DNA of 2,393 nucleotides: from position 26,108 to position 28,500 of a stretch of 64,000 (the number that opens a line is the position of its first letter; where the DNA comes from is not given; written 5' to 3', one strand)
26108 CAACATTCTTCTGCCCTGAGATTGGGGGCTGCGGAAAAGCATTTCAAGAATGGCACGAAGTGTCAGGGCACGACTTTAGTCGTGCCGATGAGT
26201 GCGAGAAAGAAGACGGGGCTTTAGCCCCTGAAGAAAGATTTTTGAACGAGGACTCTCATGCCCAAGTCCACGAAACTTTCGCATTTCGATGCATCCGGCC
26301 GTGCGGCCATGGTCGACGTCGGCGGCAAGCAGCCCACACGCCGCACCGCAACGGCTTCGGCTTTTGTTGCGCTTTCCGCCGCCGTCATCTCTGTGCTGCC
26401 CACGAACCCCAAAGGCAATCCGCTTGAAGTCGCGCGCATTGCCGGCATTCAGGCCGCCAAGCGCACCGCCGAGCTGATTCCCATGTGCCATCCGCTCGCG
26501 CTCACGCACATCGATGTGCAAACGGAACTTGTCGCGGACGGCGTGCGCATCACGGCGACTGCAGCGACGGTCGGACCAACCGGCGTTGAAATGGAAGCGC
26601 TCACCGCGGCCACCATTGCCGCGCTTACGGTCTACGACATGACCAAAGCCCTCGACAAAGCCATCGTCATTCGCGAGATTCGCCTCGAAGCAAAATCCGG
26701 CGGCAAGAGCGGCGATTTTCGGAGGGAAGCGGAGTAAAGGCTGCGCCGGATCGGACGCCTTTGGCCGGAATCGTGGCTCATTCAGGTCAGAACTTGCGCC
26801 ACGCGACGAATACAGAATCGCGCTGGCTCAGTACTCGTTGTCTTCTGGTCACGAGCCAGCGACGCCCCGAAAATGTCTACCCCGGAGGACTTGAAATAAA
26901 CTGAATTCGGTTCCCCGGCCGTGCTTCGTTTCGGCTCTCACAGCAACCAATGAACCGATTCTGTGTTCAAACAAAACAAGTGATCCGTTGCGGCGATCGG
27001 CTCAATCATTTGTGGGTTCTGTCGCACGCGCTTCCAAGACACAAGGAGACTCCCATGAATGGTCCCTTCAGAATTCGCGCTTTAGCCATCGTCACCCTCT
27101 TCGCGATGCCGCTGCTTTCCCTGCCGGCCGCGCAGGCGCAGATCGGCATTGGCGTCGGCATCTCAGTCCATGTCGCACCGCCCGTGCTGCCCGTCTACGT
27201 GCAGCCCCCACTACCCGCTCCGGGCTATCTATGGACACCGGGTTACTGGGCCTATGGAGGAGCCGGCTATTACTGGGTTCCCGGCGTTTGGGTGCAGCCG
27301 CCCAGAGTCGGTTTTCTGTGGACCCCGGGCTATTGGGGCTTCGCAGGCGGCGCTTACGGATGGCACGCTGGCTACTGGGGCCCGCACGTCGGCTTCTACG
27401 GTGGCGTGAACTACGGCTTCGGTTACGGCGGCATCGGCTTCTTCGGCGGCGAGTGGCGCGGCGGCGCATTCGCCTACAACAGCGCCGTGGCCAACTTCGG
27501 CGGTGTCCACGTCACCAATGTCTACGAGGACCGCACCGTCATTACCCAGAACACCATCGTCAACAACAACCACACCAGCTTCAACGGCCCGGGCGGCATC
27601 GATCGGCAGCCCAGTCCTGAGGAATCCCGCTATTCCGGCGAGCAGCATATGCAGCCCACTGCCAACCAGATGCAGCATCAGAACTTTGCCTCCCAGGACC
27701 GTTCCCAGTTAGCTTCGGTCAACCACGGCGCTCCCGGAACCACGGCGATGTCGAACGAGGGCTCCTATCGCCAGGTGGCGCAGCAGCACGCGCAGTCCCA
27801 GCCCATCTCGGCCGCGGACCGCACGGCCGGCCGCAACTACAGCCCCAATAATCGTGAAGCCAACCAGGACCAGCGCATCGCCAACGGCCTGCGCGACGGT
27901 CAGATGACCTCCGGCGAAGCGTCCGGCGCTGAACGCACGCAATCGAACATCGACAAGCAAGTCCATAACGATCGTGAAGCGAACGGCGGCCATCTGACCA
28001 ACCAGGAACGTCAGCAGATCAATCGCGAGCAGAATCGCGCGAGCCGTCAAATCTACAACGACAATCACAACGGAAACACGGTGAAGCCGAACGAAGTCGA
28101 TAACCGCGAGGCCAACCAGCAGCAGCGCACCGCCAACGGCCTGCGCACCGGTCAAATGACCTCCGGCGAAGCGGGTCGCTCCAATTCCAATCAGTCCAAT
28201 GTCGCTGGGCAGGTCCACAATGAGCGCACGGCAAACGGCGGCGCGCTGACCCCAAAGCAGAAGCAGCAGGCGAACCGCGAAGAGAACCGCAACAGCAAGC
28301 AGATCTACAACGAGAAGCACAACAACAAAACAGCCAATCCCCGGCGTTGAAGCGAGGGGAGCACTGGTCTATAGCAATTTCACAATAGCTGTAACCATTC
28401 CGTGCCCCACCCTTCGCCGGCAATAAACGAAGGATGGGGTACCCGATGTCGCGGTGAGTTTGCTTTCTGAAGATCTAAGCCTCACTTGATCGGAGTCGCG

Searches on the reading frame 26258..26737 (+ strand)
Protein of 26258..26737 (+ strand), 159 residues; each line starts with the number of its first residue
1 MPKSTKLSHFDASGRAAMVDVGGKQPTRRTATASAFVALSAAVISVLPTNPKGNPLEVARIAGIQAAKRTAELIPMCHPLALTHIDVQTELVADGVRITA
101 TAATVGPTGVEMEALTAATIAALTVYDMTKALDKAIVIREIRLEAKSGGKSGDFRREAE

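Call 33: search_protein_families(library=pfam, proteins=[window:26258-26737:+], max_evalue=0.00001)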
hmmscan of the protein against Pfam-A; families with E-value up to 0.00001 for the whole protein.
window:26258-26737:+ (159 aa): 1 family
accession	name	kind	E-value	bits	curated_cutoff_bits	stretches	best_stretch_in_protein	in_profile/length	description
PF01967.27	MoaC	-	7.4e-50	168.9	27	1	18-149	1-136/136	MoaC family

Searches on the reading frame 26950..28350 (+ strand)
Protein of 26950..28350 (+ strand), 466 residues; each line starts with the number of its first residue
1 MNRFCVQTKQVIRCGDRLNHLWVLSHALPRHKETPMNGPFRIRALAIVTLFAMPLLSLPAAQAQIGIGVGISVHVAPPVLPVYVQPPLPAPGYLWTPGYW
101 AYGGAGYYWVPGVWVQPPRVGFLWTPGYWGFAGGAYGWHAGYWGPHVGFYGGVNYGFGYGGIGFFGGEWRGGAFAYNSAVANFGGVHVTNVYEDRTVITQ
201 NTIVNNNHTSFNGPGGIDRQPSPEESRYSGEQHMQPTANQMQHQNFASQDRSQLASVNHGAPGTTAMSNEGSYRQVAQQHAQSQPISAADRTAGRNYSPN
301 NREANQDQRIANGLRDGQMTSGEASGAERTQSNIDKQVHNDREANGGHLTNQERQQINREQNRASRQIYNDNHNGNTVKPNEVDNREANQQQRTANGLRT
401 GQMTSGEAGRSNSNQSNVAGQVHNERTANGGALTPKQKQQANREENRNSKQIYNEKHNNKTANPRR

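Call 33: search_protein_families(library=pfam, proteins=[window:26950-28350:+], max_evalue=0.00001)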
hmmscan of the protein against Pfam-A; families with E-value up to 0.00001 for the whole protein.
window:26950-28350:+ (466 aa): 1 family
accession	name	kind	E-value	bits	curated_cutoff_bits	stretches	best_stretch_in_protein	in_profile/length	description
PF12779.12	WXXGXW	-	5e-08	33.3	18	1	91-115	2-26/26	WXXGXW repeat (2 copies)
